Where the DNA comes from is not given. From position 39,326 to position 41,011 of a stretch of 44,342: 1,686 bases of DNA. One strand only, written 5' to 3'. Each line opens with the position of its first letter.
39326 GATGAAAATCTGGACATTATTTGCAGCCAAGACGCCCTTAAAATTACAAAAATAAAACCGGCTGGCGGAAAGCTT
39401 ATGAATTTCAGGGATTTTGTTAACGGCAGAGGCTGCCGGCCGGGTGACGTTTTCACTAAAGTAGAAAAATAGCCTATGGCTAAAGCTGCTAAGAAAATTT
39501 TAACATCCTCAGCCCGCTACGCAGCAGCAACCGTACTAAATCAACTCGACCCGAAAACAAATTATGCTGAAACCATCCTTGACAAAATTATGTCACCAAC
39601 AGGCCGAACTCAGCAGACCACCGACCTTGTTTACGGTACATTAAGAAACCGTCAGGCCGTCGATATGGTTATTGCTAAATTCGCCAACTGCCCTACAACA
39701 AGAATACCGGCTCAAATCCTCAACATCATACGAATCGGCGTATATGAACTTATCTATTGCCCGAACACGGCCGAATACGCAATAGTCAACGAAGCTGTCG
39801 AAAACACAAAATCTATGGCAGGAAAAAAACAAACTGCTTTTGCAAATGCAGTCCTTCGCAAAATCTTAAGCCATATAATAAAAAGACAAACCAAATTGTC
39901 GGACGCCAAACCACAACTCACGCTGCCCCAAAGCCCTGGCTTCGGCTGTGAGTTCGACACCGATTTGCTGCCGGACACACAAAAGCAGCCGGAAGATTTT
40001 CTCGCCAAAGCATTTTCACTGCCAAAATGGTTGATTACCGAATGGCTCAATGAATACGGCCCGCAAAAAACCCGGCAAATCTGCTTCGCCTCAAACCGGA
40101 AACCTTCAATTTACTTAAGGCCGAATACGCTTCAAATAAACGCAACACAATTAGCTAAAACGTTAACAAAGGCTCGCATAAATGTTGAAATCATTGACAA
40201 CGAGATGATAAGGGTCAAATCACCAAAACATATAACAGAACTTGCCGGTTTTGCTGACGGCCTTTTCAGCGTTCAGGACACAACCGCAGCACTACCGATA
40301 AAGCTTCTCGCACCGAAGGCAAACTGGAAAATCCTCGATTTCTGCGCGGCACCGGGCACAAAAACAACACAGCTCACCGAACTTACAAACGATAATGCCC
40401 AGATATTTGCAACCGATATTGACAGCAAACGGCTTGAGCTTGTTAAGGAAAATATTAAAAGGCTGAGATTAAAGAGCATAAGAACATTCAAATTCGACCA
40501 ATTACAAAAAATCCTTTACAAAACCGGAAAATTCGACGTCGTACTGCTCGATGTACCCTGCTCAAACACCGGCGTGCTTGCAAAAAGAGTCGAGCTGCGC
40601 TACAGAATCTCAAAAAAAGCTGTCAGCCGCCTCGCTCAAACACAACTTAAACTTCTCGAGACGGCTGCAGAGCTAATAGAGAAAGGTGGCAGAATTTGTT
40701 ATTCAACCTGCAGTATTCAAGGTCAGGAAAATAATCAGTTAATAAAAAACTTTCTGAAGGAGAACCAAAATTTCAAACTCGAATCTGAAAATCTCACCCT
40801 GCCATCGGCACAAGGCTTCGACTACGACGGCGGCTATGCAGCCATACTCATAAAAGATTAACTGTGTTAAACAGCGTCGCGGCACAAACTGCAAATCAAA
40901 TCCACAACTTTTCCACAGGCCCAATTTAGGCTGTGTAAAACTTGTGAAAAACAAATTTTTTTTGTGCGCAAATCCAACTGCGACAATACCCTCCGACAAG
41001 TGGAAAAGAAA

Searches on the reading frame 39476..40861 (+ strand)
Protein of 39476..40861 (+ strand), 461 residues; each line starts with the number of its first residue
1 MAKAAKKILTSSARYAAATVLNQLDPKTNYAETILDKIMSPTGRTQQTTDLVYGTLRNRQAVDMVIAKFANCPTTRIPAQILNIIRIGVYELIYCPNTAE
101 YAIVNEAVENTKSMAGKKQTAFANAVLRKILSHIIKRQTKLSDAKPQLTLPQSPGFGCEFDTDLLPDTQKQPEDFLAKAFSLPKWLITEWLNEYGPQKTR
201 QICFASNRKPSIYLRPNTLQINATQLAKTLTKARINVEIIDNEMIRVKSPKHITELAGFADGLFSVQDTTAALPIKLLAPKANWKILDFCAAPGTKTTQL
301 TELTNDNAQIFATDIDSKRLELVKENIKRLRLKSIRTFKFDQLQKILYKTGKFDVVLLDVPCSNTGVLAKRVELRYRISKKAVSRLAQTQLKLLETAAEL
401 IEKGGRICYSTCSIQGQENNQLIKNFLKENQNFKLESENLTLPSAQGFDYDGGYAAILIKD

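Call 63: search_protein_families(library=pfam, proteins=[window:39476-40861:+], max_evalue=0.00001)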
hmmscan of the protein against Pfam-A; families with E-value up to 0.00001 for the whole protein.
window:39476-40861:+ (461 aa): 5 families
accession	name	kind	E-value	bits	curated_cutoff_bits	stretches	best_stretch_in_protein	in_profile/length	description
PF01189.24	Methyltr_RsmB-F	-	9.1e-49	166.3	27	1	277-445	3-172/199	16S rRNA methyltransferase RsmB/F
PF01029.23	NusB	-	8.8e-26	91.3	23.1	1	12-131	2-132/133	NusB family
PF22458.1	RsmF-B_ferredox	-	2.5e-12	47.2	27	1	183-250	2-70/74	Methyltr_RsmF/B-like, ferredoxin-like domain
PF13847.12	Methyltransf_31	-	3.5e-11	43.4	27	1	281-431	2-127/145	Methyltransferase domain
PF01728.25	FtsJ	-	1.9e-06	28.4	24.1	1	282-428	21-153/181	FtsJ-like methyltransferase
